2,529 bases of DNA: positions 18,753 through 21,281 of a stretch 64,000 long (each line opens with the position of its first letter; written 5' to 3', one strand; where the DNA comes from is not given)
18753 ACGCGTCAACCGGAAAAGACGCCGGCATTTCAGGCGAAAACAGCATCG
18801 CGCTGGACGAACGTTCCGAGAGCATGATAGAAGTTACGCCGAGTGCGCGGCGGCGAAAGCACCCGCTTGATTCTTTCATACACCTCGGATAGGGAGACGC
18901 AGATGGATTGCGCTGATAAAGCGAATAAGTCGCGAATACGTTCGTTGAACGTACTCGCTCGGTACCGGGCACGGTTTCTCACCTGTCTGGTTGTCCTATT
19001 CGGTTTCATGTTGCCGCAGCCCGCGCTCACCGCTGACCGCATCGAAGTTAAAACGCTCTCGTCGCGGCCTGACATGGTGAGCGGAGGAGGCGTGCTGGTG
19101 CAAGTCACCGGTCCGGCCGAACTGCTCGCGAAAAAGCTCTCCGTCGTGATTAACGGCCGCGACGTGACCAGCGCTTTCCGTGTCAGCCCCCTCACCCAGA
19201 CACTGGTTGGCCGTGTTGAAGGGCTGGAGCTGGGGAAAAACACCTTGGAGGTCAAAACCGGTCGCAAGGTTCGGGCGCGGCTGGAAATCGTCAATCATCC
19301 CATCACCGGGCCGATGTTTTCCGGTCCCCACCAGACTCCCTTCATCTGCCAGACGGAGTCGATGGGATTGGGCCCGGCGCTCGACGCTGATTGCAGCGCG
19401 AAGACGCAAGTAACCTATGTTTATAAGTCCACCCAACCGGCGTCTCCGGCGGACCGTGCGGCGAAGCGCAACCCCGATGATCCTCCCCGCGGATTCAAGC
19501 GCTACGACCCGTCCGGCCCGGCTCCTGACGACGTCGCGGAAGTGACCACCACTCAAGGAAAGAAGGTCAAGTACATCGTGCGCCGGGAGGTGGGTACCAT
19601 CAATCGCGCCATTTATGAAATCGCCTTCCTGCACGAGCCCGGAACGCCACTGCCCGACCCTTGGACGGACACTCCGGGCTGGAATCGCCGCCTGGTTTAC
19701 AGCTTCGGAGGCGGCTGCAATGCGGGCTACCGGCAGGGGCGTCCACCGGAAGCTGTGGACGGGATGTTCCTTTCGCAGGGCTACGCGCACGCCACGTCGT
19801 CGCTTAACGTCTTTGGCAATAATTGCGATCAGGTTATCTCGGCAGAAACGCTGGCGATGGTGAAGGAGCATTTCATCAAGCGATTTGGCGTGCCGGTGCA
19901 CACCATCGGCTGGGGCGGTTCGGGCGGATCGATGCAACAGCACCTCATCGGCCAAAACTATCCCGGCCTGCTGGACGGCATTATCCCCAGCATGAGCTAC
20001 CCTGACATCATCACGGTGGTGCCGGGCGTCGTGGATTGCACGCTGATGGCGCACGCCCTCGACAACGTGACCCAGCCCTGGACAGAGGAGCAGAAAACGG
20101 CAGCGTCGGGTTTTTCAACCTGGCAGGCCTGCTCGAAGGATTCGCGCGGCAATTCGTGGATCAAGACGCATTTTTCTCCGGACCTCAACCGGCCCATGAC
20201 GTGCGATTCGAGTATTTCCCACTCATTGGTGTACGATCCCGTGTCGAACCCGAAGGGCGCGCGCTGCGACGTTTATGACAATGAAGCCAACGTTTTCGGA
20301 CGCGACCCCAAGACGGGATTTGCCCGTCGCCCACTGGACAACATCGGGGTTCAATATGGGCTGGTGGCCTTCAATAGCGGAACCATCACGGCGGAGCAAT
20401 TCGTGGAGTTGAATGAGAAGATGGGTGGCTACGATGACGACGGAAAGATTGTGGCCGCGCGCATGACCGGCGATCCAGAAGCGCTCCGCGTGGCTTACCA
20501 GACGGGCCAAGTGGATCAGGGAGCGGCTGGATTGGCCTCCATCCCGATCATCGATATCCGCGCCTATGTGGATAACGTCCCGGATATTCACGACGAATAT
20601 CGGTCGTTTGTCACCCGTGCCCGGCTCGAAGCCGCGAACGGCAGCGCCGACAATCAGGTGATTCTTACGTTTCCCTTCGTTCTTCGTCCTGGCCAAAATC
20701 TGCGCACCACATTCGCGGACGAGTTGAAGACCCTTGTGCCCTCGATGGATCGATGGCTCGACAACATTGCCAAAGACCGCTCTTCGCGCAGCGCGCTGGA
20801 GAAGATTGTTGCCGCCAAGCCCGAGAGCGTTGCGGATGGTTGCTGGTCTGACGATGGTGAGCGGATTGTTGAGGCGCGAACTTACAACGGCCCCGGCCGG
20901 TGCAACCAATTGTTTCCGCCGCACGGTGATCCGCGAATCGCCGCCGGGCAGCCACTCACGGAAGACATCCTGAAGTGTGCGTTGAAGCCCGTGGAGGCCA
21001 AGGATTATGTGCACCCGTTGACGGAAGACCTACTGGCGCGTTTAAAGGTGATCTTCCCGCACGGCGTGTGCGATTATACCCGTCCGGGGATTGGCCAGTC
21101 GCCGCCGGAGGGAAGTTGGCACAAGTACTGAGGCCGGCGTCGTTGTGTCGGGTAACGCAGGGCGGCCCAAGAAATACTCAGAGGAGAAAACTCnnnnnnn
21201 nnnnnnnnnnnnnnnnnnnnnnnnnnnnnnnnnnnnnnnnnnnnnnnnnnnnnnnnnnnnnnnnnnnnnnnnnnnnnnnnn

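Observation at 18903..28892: Five-gene same-strand cluster of uncharacterised exported hydrolases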

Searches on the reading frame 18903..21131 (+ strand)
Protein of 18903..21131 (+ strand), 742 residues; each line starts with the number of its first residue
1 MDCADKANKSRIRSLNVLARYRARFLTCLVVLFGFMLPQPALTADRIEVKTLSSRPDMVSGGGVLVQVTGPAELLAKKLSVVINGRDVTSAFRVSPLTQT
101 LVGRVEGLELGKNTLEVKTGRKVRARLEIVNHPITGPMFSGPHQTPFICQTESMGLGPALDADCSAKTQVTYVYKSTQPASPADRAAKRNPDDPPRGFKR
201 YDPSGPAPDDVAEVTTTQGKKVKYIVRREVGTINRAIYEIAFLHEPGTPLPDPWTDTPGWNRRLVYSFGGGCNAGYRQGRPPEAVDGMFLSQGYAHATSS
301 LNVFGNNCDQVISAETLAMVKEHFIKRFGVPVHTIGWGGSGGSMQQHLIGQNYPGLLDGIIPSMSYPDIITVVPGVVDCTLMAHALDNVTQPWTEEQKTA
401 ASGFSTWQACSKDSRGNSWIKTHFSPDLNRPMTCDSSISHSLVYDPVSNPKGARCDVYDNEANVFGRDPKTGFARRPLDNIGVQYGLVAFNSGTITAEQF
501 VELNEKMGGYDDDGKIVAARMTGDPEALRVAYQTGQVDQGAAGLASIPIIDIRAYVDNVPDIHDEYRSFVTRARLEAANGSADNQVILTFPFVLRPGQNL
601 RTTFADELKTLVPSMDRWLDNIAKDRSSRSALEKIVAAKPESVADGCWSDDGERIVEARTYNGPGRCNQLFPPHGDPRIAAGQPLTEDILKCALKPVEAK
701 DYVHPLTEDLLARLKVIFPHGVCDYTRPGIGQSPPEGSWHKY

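Call 4: search_protein_families(library=pfam, proteins=[window:18903-21131:+], max_evalue=0.01)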
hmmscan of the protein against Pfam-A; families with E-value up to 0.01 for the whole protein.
window:18903-21131:+ (742 aa): 1 family
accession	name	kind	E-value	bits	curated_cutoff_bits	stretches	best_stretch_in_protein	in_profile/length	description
PF19878.5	DUF6351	-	4e-249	829.1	22.4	1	49-733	1-654/655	Tannase-like family of unknown function (DUF6351)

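Call 5: search_protein_families(library=ncbifam, proteins=[window:18903-21131:+], max_evalue=0.01)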
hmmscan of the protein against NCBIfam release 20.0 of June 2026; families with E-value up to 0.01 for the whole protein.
window:18903-21131:+ (742 aa): 0 families

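Call 8: search_solved_structures(query=window:18903-21131:+, max_evalue=1)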
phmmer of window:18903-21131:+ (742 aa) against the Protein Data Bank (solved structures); distinct sequences matched with E-value up to 1: 0.

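Call 59: find_homologous_proteins(query=window:18903-21131:+, max_evalue=0.00001)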
Query window:18903-21131:+ (742 aa): 5195 proteins with E <= 0.00001 among 8000 candidates; the best 120 are listed.
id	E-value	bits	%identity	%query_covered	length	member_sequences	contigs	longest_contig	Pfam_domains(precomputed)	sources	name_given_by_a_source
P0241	0.0e+0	1590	91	100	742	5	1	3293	PF19878.6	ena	-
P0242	0.0e+0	1404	82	94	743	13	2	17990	PF19878.6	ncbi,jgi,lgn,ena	ncbi:MAG: DUF6351 family protein [Terriglobia bacterium]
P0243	0.0e+0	1371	77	99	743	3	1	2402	PF19878.6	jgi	-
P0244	0.0e+0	1355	79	95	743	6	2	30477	PF19878.6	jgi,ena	-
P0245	0.0e+0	1340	77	99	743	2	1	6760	PF19878.6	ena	-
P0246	0.0e+0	1285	76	94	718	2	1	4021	PF19878.6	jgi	jgi:hypothetical protein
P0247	0.0e+0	1254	73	95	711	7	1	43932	PF19878.6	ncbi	ncbi:MAG: DUF6351 family protein [Terriglobia bacterium]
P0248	0.0e+0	1248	73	95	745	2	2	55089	PF19878.6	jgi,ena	-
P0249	0.0e+0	1243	74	97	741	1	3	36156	PF19878.6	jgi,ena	jgi:hypothetical protein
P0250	0.0e+0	1223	71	98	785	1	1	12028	PF19878.6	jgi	jgi:hypothetical protein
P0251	0.0e+0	1222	71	98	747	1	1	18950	PF19878.6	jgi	jgi:hypothetical protein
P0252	0.0e+0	1221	72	98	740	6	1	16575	PF19878.6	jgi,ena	-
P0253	0.0e+0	1216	70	100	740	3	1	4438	PF19878.6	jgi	jgi:hypothetical protein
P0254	0.0e+0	1198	70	97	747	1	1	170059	PF19878.6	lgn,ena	-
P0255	0.0e+0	1197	69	100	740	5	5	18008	PF19878.6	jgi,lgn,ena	jgi:hypothetical protein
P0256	0.0e+0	1185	70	99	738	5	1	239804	PF19878.6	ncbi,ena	-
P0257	0.0e+0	1174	69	96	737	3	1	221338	PF19878.6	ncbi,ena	-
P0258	0.0e+0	1121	66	97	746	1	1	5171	PF19878.6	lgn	-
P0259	0.0e+0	1118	74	88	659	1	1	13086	PF19878.6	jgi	jgi:hypothetical protein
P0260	0.0e+0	1091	65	98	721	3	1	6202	PF19878.6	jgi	-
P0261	0.0e+0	1070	63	96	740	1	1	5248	PF19878.6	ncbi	-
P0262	0.0e+0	1068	71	86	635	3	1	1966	PF19878.6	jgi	jgi:hypothetical protein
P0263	0.0e+0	1059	64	97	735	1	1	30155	PF19878.6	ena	-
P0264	0.0e+0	1032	66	92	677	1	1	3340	PF19878.6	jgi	jgi:hypothetical protein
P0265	0.0e+0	1017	62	97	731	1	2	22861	PF19878.6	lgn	-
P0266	1.7e-297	1007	61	97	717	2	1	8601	PF19878.6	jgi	jgi:hypothetical protein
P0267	8.6e-293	992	60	95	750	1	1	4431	PF19878.6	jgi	jgi:hypothetical protein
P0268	1.1e-292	991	61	95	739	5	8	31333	PF19878.6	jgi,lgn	jgi:hypothetical protein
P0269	3.3e-289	980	59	97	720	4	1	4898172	PF19878.6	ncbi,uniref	ncbi:DUF6351 family protein [Tunturibacter empetritectus]|uniref:DUF6351 family protein n=1 Tax=Tunt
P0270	2.6e-288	977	60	97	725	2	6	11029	PF19878.6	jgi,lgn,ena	jgi:hypothetical protein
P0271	1.8e-286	971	60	97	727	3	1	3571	PF19878.6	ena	-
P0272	1.2e-283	961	60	97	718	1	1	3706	PF19878.6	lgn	-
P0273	4.2e-283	960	59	99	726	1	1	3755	PF19878.6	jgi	jgi:hypothetical protein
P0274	4.6e-283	959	73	73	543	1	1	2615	PF19878.6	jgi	jgi:hypothetical protein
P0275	6.0e-283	959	58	97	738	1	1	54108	PF19878.6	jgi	jgi:hypothetical protein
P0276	5.5e-282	956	58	97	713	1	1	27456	PF19878.6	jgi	jgi:uncharacterized tannase-like protein DUF6351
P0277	1.0e-280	952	59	97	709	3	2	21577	PF19878.6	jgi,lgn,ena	-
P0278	3.7e-280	950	59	97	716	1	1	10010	PF19878.6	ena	-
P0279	3.0e-279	947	59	94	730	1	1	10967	PF19878.6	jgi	jgi:hypothetical protein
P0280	1.3e-278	945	60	96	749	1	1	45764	PF19878.6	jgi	jgi:hypothetical protein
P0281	2.8e-278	944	57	98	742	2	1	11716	PF19878.6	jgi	jgi:hypothetical protein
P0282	4.2e-277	940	58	95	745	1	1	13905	PF19878.6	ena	-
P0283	1.5e-276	938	58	94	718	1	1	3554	PF19878.6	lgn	-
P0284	8.7e-276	935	59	95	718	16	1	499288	PF19878.6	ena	-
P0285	2.9e-274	930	56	99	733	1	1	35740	PF19878.6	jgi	jgi:hypothetical protein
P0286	3.2e-274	930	59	94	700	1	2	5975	PF19878.6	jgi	jgi:hypothetical protein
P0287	5.2e-274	930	58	97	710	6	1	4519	PF19878.6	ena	-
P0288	7.2e-274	929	59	95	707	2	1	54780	PF19878.6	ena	-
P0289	7.6e-274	929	60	96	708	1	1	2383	PF19878.6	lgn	-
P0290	5.8e-273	926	59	93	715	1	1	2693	PF19878.6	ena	-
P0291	7.8e-273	926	57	96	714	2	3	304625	PF19878.6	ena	-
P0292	3.7e-272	923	56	97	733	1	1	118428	PF19878.6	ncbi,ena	-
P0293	2.0e-271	921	58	96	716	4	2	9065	PF19878.6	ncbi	-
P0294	2.1e-271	921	58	96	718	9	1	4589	PF19878.6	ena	-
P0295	2.9e-271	920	59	95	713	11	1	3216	PF19878.6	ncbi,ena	-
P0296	3.0e-271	920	58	94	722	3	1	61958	PF19878.6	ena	-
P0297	3.7e-271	920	58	96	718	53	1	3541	PF19878.6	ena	-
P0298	4.9e-271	920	58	94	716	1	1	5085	PF19878.6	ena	-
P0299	1.7e-270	918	58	97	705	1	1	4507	PF19878.6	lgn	-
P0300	4.8e-270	916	59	95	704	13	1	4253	PF19878.6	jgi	jgi:hypothetical protein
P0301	6.9e-270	916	58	95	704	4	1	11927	PF19878.6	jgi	jgi:Tannase-like family of unknown function (DUF6351)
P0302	7.3e-270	916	59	95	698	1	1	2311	PF19878.6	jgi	jgi:hypothetical protein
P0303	1.8e-269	915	59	94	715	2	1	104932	PF19878.6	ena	-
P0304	1.8e-269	915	58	95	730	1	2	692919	PF19878.6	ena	-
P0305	1.5e-268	912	56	98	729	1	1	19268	PF19878.6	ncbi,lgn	ncbi:MAG: DUF6351 family protein [Acidobacteriota bacterium]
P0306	1.8e-268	911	56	98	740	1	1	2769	PF19878.6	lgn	-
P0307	7.6e-268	909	58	96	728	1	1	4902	PF19878.6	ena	-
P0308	1.2e-267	909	56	97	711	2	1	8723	PF19878.6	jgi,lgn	jgi:hypothetical protein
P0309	5.9e-267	906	58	94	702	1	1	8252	PF19878.6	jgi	jgi:hypothetical protein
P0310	7.8e-267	906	57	97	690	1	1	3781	PF19878.6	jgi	jgi:hypothetical protein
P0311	7.9e-267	906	58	94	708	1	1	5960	PF19878.6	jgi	jgi:hypothetical protein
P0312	7.1e-266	903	57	96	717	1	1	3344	PF19878.6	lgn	-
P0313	3.4e-265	900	58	92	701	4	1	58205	PF19878.6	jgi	jgi:hypothetical protein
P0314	4.1e-265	900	55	98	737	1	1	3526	PF19878.6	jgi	-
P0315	4.7e-265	900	55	98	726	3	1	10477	PF19878.6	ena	-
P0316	4.7e-265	900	55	94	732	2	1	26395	PF19878.6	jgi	jgi:hypothetical protein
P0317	5.5e-265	900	57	98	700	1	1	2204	PF19878.6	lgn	-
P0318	8.2e-264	896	55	99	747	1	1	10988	PF19878.6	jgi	jgi:hypothetical protein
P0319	1.5e-263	895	54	98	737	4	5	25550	PF19878.6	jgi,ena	jgi:hypothetical protein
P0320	2.3e-263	894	56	97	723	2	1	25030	PF19878.6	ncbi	-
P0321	3.2e-263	894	67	75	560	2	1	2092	PF19878.6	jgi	jgi:hypothetical protein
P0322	1.1e-262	892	56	97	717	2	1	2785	PF19878.6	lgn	-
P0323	2.2e-262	891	57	94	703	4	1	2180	PF19878.6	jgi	jgi:hypothetical protein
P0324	6.9e-262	889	55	98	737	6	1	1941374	PF19878.6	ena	-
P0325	1.1e-261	889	57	97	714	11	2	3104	PF19878.6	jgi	jgi:hypothetical protein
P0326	1.4e-261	888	56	96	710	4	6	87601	PF19878.6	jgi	jgi:hypothetical protein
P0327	5.3e-261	887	59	89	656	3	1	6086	PF19878.6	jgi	jgi:hypothetical protein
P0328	7.0e-261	886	57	95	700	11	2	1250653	PF19878.6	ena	-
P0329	7.7e-261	886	58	94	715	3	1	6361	PF19878.6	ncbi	-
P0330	1.1e-260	885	41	94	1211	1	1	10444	PF19878.6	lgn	-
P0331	2.5e-260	884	56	97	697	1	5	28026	PF19878.6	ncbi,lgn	ncbi:MAG: DUF6351 family protein [Bryobacteraceae bacterium]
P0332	6.4e-260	883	57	94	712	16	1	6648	PF19878.6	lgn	-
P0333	8.8e-260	883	59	92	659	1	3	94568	PF19878.6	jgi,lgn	jgi:hypothetical protein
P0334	1.1e-259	882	62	83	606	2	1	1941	PF19878.6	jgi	jgi:hypothetical protein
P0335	1.1e-259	882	57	95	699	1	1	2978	PF19878.6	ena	-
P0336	1.5e-259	882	57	94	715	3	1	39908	PF19878.6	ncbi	-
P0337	2.5e-259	881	55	94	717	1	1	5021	PF19878.6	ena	-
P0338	1.2e-258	879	56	94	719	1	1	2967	PF19878.6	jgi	jgi:hypothetical protein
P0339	1.3e-258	879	59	94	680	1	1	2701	PF19878.6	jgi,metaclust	metaclust:\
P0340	1.9e-258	878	56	97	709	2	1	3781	PF19878.6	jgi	jgi:hypothetical protein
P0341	2.9e-258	878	57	98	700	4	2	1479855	PF19878.6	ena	-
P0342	3.8e-258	877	58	94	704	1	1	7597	PF19878.6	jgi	jgi:hypothetical protein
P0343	2.3e-257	874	56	97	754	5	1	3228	PF19878.6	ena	-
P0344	5.8e-257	873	53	97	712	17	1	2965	PF19878.6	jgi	jgi:hypothetical protein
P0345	6.5e-257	873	58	94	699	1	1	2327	PF19878.6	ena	-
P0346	1.0e-256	872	55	94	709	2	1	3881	PF19878.6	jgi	jgi:uncharacterized tannase-like protein DUF6351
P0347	1.2e-256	872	55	96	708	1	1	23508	PF19878.6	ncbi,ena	-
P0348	2.2e-256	871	54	96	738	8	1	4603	PF19878.6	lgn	-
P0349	3.1e-256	871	54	97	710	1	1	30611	PF19878.6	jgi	jgi:hypothetical protein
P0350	4.2e-256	870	55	97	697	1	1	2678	PF19878.6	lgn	-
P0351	7.2e-256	870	53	97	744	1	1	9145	PF19878.6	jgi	-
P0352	1.1e-255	869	56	97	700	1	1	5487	PF19878.6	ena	-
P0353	1.6e-255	868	55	96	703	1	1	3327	PF19878.6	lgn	-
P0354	2.0e-255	868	55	94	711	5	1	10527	PF19878.6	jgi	-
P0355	2.3e-255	868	55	94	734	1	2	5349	PF19878.6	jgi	jgi:hypothetical protein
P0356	2.8e-255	868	54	97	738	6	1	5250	PF19878.6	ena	-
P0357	3.3e-255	867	55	94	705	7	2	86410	PF19878.6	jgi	jgi:Tannase-like family of unknown function (DUF6351)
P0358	8.3e-255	866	67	74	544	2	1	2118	PF19878.6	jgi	jgi:hypothetical protein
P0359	1.2e-254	865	54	96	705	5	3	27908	PF19878.6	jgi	-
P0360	1.4e-254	865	54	96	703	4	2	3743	PF19878.6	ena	-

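Call 60: find_encoding_contigs(protein=P0256, flank=10000, max_places=1)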
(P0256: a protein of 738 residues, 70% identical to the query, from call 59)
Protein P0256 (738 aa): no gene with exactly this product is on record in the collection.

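Call 61: find_encoding_contigs(protein=P0269, flank=10000, max_places=1)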
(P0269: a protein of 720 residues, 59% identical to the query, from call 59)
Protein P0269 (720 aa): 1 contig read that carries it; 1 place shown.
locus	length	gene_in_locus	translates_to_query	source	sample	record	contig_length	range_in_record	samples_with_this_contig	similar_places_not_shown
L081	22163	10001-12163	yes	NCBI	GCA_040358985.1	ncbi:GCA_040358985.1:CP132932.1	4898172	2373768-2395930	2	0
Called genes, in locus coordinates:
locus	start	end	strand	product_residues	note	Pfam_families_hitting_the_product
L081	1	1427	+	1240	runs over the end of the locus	PF09286:Pro-kuma_activ, PF16640:Big_3_5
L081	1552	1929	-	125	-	PF00126:HTH_1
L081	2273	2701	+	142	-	-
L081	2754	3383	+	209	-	PF00106:adh_short, PF08659:KR, PF13561:adh_short_C2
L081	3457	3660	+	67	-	PF01638:HxlR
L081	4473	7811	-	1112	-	PF01074:Glyco_hydro_38N, PF09261:Alpha-mann_mid, PF07748:Glyco_hydro_38C, PF17677:Glyco_hydro38C2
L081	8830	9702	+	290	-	PF07883:Cupin_2 (weak), PF02311:AraC_binding, PF12833:HTH_18, PF00165:HTH_AraC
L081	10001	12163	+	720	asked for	PF19878:DUF6351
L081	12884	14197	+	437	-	PF13229:Beta_helix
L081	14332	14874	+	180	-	-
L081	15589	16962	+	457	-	PF00083:Sugar_tr, PF07690:MFS_1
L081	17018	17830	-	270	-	PF00756:Esterase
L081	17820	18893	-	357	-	PF08240:ADH_N, PF00107:ADH_zinc_N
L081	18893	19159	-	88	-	PF00111:Fer2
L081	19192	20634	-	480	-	-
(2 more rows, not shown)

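Call 66: find_encoding_contigs(protein=P0251, flank=10000, max_places=1)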
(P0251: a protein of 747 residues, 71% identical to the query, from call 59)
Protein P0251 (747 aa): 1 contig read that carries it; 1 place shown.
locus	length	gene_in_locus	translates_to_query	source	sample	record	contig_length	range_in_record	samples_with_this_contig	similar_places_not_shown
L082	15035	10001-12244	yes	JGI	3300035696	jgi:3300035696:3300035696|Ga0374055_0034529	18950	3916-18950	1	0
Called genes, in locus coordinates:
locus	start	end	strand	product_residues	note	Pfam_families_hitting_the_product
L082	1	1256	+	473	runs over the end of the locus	PF00756:Esterase, PF08450:SGL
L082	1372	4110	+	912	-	PF01074:Glyco_hydro_38N, PF03065:Glyco_hydro_57, PF07748:Glyco_hydro_38C (weak)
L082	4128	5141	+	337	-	PF01208:URO-D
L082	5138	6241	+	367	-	PF01208:URO-D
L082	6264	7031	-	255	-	PF06452:CBM9_1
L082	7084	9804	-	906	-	PF00933:Glyco_hydro_3, PF01915:Glyco_hydro_3_C, PF07691:PA14, PF14310:Fn3-like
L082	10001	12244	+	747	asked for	PF19878:DUF6351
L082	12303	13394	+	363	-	PF04909:Amidohydro_2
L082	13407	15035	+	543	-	?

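Call 67: find_encoding_contigs(protein=P0254, flank=10000, max_places=1)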
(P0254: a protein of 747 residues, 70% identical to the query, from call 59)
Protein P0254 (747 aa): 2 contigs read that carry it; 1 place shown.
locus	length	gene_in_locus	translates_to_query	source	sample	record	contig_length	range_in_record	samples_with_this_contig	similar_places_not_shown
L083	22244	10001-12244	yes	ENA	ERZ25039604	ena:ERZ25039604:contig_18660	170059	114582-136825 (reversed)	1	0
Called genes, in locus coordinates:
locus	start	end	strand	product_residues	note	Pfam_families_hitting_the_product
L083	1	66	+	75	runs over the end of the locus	-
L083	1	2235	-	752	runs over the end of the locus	PF01011:PQQ, PF13360:PQQ_2 (weak), PF07774:EMC1_C (faint), PF13442:Cytochrome_CBB3, PF01011:PQQ, PF13360:PQQ_2 (weak)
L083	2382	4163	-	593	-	PF06283:ThuA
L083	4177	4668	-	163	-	-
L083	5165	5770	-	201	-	-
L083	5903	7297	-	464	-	PF03315:SDH_beta, PF03313:SDH_alpha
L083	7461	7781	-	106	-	-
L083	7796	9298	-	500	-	PF01120:Alpha_L_fucos, PF16757:Fucosidase_C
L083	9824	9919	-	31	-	-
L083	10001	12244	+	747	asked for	PF19878:DUF6351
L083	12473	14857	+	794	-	PF01738:DLH (faint)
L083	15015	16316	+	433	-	PF07690:MFS_1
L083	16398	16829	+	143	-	-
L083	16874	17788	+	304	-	PF00756:Esterase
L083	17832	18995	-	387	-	PF04389:Peptidase_M28, PF01546:Peptidase_M20, PF07687:M20_dimer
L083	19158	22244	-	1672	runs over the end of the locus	PF00326:Peptidase_S9 (faint), PF05448:AXE1 (faint), PF02838:Glyco_hydro_20b (weak)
